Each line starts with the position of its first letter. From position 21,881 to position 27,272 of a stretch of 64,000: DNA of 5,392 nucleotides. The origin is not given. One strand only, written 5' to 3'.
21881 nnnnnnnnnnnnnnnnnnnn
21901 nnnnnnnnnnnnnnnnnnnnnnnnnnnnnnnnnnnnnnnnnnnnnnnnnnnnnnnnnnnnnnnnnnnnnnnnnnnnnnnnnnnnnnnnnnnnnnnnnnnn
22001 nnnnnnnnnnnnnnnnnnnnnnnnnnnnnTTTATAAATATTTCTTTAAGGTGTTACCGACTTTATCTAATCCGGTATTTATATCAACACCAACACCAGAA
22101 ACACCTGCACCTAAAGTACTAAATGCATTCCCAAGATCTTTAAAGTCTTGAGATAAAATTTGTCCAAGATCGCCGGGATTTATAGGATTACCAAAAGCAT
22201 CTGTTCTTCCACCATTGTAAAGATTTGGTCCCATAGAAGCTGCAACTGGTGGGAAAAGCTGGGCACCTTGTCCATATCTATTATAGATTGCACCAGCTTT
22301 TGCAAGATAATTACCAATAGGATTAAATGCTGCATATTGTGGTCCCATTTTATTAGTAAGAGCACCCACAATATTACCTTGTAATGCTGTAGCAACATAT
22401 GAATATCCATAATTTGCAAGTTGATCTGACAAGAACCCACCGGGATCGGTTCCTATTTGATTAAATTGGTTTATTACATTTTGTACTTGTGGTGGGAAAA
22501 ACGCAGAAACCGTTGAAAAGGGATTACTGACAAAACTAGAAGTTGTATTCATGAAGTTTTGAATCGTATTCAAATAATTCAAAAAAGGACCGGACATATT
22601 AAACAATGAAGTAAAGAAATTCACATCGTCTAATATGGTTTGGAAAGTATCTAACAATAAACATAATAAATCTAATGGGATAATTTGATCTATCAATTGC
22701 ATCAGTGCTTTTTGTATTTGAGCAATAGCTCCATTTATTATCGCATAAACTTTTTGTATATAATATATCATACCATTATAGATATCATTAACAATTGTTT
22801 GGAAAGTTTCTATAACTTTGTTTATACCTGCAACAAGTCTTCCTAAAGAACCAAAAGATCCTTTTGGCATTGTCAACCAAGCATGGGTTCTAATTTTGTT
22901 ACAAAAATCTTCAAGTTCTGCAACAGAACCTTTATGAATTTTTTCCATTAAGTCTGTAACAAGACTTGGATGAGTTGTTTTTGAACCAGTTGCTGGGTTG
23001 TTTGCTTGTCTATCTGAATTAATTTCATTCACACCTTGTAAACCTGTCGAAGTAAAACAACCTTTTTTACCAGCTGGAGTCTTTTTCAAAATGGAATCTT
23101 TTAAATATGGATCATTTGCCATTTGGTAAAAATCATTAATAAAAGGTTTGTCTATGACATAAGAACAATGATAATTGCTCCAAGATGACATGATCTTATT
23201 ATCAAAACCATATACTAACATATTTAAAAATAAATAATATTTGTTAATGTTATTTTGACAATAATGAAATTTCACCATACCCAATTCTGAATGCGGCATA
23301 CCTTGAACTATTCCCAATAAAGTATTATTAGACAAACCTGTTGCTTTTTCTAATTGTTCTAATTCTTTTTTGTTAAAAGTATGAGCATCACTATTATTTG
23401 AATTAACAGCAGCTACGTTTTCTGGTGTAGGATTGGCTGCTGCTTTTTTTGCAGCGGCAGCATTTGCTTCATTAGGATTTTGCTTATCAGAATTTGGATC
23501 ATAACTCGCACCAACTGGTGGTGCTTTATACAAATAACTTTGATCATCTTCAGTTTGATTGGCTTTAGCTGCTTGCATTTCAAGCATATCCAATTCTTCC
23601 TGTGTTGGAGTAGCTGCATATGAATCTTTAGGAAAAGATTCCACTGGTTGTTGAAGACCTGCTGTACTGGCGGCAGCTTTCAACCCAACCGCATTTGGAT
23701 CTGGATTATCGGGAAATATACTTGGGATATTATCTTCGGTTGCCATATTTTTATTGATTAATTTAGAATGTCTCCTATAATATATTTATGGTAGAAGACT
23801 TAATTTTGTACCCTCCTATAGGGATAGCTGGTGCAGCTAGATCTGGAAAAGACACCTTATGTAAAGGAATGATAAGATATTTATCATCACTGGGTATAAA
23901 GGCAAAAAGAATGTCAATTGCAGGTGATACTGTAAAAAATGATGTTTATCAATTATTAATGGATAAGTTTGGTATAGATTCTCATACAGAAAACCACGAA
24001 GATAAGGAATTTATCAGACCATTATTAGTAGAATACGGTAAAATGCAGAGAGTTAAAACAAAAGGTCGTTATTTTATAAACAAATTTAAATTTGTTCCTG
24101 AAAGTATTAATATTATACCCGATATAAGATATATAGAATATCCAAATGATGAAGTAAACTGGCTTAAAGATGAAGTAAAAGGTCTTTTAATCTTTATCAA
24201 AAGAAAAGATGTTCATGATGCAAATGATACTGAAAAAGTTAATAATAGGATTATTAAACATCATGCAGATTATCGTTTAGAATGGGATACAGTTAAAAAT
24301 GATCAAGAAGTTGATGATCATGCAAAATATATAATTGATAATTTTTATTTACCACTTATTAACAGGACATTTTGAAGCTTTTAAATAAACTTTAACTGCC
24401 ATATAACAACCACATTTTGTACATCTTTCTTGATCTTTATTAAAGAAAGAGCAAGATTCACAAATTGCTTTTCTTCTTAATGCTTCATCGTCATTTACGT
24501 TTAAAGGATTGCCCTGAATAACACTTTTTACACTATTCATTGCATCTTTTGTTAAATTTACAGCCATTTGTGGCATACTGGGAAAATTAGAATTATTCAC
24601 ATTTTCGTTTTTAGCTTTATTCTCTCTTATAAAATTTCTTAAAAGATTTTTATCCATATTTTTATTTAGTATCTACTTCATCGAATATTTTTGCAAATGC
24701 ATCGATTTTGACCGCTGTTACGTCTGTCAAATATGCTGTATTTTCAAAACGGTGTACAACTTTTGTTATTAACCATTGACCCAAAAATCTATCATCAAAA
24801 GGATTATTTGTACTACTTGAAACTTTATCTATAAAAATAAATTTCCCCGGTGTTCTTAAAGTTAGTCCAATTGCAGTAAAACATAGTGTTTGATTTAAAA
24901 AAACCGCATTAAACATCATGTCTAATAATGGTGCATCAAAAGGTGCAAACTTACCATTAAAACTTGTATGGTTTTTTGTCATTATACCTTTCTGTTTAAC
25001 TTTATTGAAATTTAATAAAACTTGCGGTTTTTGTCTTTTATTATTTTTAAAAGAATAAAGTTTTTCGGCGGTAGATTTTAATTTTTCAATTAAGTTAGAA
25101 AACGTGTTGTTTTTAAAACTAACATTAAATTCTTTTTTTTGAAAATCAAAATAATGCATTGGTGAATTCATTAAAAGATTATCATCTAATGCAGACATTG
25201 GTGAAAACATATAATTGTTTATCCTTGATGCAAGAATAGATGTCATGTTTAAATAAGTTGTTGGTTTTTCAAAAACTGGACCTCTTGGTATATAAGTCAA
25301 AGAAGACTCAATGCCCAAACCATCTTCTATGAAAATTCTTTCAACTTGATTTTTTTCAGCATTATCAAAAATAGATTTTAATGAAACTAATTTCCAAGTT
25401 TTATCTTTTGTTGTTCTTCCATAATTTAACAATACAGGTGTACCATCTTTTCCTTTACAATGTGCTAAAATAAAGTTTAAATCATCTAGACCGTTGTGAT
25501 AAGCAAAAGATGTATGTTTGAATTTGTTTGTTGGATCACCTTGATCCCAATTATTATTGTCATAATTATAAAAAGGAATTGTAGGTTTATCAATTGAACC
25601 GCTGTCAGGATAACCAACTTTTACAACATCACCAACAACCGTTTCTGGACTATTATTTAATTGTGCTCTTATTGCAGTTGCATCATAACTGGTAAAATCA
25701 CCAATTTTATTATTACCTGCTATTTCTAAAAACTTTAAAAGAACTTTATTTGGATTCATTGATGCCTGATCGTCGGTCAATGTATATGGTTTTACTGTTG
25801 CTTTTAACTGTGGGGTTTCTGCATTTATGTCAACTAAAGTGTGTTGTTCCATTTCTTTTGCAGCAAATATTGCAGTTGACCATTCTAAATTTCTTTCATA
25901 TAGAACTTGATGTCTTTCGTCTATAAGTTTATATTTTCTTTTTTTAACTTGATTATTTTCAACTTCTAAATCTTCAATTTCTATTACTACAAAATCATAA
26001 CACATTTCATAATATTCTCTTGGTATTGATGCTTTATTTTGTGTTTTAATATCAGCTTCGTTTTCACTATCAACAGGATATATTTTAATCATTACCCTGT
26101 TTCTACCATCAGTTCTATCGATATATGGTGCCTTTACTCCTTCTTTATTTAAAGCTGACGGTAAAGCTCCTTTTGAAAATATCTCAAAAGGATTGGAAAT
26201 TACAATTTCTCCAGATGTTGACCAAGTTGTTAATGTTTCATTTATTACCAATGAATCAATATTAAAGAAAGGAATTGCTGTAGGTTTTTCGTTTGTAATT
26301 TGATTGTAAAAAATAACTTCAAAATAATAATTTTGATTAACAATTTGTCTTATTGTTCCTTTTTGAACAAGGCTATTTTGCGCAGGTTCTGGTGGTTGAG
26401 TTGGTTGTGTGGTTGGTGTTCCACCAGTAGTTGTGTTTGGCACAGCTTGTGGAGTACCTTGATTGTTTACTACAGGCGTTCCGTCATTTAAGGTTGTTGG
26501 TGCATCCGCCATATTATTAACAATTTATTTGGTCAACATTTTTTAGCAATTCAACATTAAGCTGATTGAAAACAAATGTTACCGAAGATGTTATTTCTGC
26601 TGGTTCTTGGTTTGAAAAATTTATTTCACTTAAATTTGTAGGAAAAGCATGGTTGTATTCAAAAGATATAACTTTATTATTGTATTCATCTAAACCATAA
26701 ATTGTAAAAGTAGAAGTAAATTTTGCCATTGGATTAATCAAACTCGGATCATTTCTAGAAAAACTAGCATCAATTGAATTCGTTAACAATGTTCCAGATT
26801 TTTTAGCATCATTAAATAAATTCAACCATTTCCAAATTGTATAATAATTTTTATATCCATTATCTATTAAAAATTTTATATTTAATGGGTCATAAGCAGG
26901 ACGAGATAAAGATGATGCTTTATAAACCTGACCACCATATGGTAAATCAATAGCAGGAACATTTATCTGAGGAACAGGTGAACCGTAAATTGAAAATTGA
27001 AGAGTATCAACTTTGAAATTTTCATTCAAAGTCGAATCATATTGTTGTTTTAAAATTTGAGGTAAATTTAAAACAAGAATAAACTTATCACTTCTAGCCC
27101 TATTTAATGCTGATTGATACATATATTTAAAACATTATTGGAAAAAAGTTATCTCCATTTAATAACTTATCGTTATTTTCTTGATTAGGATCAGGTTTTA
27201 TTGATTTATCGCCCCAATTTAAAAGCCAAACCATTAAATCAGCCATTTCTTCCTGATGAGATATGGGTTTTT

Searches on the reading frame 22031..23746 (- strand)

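Call 4: search_protein_families(library=pfam, proteins=[window:22031-23746:-], max_evalue=1)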
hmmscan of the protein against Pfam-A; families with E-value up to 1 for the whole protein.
window:22031-23746:- (571 aa): 1 family
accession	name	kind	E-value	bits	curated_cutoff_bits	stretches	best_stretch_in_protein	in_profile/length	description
PF04513.17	Baculo_PEP_C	-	0.19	12.2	38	0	305-357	87-139/140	Baculovirus polyhedron envelope protein, PEP, C terminus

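Call 5: search_protein_families(library=phrogs, proteins=[window:22031-23746:-], max_evalue=0.01)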
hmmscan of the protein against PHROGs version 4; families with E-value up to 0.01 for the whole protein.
window:22031-23746:- (571 aa): 4 families
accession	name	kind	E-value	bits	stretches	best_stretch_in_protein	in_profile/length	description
phrog_1272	-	tail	0.00031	19.5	1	304-431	834-981/1606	tail length tape measure protein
phrog_4200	-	tail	0.0019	17.8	1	302-430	345-479/732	tail length tape measure protein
phrog_305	-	tail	0.003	17.2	1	299-552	312-598/1001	tail length tape measure protein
phrog_7334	-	unknown function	0.0085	15.2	0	311-423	32-144/1078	-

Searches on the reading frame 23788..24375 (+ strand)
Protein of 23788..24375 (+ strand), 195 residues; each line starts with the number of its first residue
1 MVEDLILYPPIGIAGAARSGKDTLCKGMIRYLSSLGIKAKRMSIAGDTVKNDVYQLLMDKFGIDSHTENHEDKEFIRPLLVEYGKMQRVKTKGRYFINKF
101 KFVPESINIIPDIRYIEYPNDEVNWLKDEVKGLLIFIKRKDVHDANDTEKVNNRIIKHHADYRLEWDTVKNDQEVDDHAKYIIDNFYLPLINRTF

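Call 17: search_protein_families(library=phrogs, proteins=[window:23788-24375:+], max_evalue=0.001)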
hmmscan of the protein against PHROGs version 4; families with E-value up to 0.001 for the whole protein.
window:23788-24375:+ (195 aa): 1 family
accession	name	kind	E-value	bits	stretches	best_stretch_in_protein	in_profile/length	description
phrog_139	-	other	4.1e-10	40.6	1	11-176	86-257/342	deoxynucleoside monophosphate kinase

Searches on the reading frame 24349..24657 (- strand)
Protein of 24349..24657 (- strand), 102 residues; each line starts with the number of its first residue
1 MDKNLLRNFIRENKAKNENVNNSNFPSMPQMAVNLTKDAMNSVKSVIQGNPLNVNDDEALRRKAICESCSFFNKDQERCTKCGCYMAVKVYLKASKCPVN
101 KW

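Call 4: search_protein_families(library=pfam, proteins=[window:24349-24657:-], max_evalue=1)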
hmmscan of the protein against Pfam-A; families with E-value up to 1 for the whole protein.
window:24349-24657:- (102 aa): 3 families
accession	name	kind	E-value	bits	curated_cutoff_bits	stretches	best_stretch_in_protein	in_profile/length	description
PF19668.4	DUF6171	-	3.9e-06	27.6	27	1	44-102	22-80/80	Family of unknown function (DUF6171)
PF10811.13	DUF2532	-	0.075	13.5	25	1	16-93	72-148/158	Protein of unknown function (DUF2532)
PF03000.19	NPH3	-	0.08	13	27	1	4-94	146-232/258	NPH3 family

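Call 5: search_protein_families(library=phrogs, proteins=[window:24349-24657:-], max_evalue=0.01)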
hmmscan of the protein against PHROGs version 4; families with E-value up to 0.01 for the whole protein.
window:24349-24657:- (102 aa): 1 family
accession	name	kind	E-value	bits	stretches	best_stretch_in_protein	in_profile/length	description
phrog_13558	-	unknown function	9.2e-17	61.8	1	36-102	2-68/69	-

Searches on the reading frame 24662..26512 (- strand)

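Call 4: search_protein_families(library=pfam, proteins=[window:24662-26512:-], max_evalue=1)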
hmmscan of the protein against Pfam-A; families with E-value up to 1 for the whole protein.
window:24662-26512:- (616 aa): 0 families

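Call 5: search_protein_families(library=phrogs, proteins=[window:24662-26512:-], max_evalue=0.01)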
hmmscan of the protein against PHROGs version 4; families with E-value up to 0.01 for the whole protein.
window:24662-26512:- (616 aa): 1 family
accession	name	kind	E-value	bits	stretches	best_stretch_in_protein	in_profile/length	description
phrog_20686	-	unknown function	0.0014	19.9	1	574-607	74-108/135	-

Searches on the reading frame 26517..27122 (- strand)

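Call 4: search_protein_families(library=pfam, proteins=[window:26517-27122:-], max_evalue=1)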
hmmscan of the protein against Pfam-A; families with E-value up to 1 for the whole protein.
window:26517-27122:- (201 aa): 1 family
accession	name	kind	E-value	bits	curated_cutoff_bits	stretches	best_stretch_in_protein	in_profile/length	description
PF06841.18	Phage_T4_gp19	-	0.016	15.5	28.2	1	76-188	49-133/134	T4-like virus tail tube protein gp19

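Call 5: search_protein_families(library=phrogs, proteins=[window:26517-27122:-], max_evalue=0.01)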
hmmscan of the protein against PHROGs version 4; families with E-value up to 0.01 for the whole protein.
window:26517-27122:- (201 aa): 1 family
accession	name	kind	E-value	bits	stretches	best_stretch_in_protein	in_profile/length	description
phrog_45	-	tail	1.8e-17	64.6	1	8-187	91-251/350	tail tube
